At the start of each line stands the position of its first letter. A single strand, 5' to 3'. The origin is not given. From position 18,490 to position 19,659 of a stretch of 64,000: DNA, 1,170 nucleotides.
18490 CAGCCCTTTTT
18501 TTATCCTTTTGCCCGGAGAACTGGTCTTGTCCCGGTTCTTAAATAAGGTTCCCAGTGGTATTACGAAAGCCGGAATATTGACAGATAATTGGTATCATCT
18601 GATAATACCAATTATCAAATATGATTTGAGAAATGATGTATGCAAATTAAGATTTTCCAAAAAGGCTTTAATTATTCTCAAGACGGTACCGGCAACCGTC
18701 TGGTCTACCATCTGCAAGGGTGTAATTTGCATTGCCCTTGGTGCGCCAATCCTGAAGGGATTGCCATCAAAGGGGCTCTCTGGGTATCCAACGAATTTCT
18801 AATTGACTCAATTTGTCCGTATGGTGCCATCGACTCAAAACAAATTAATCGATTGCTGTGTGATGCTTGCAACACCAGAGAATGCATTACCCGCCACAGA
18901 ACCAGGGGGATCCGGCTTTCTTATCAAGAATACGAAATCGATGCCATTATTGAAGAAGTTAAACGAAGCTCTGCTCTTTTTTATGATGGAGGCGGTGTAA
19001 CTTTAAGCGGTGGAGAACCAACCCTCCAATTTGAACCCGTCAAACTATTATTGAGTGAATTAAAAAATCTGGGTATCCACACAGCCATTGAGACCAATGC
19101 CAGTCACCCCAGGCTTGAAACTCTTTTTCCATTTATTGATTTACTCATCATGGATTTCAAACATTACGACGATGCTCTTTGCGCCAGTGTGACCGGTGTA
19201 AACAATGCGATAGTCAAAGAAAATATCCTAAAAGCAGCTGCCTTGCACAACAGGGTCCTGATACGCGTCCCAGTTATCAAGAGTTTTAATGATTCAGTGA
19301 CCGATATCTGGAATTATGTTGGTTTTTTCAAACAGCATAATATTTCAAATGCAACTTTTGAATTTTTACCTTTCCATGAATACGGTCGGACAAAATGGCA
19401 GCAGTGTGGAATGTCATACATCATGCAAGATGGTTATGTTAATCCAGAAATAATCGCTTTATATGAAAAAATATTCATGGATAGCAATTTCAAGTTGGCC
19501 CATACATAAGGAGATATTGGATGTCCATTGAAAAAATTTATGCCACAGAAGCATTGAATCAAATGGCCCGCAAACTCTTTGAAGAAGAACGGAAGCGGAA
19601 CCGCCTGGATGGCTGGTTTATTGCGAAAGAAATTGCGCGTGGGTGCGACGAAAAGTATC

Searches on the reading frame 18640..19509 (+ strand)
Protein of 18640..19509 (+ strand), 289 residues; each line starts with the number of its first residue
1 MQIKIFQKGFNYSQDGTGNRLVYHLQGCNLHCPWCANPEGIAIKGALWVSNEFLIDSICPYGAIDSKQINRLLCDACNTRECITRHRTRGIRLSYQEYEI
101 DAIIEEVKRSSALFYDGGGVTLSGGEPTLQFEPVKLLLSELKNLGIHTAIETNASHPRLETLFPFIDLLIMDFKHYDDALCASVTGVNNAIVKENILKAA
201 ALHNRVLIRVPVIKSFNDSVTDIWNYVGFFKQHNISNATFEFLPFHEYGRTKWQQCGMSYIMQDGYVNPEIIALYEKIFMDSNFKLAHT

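Call 33: search_protein_families(library=pfam, proteins=[window:18640-19509:+], max_evalue=0.0001)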
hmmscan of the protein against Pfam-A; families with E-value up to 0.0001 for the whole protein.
window:18640-19509:+ (289 aa): 2 families
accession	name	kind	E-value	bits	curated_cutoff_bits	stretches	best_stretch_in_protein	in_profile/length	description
PF04055.27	Radical_SAM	-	2e-14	54.5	29.5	1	23-219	2-157/166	Radical SAM superfamily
PF13353.11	Fer4_12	-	8.4e-10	39.5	22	1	15-146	2-82/137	4Fe-4S single cluster domain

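Call 70: search_protein_families(library=ncbifam, proteins=[window:18640-19509:+], max_evalue=0.00001)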
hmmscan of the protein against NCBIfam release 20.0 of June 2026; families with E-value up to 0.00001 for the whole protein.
window:18640-19509:+ (289 aa): 16 families
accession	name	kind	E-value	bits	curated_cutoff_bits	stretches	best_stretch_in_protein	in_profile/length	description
TIGR02494.1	PFLE_PFLC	subfamily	3.3e-59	200.6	174.35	1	14-267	10-276/293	glycyl-radical enzyme activating protein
NF033717.2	HPDL_rSAM_activ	equivalog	2.4e-53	181.4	420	1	13-284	14-301/311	4-hydroxyphenylacetate decarboxylase activase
NF033719.1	ind_deCO2_activ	equivalog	2.2e-46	158.6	425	1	14-265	12-278/302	indoleacetate decarboxylase activase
NF048010.1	SfplDhtActHpsHDes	equivalog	3e-44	151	430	1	14-265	17-283/298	(2S)-3-sulfopropanediol dehydratase activating enzyme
NF043069.1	T4HPD_activ_SAM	equivalog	9.3e-44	150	425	1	14-284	13-293/299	trans-4-hydroxy-L-proline dehydratase activase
TIGR02493.1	PFLA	equivalog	3.6e-41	141.1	231.75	2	95-266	42-218/235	pyruvate formate-lyase-activating protein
TIGR04395.1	cutC_activ_rSAM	equivalog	1.5e-39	136.1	360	1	12-279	14-297/309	choline TMA-lyase-activating enzyme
NF048008.1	SfplDhtActHpfHKleb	equivalog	1.4e-35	123.1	500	1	14-267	11-280/308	(2S)-3-sulfopropanediol dehydratase activating enzyme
TIGR04003.1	rSAM_BssD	equivalog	8.8e-35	120.4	496.45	1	14-259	12-273/314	[benzylsuccinate synthase]-activating enzyme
NF007483.0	PRK10076.1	equivalog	1.4e-31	109.8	326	1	12-265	31-266/292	[formate-C-acetyltransferase]-activating enzyme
TIGR04041.1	activase_YjjW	hypoth_equivalog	1.1e-27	97.2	250.2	1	15-251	14-244/276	YjjW family glycine radical enzyme activase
NF008356.0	PRK11145.1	equivalog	4.5e-27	94.9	375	1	75-269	28-224/246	pyruvate formate lyase 1-activating protein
TIGR02495.1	NrdG2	equivalog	2.3e-18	66.2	131.15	1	91-227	40-177/193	anaerobic ribonucleoside-triphosphate reductase activating protein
TIGR02491.1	NrdG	equivalog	2.4e-07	30.8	126.1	0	15-45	12-42/154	anaerobic ribonucleoside-triphosphate reductase activating protein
TIGR03365.1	Bsubt_queE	equivalog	3.9e-07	29.8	206.1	1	91-175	49-128/238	7-carboxy-7-deazaguanine synthase QueE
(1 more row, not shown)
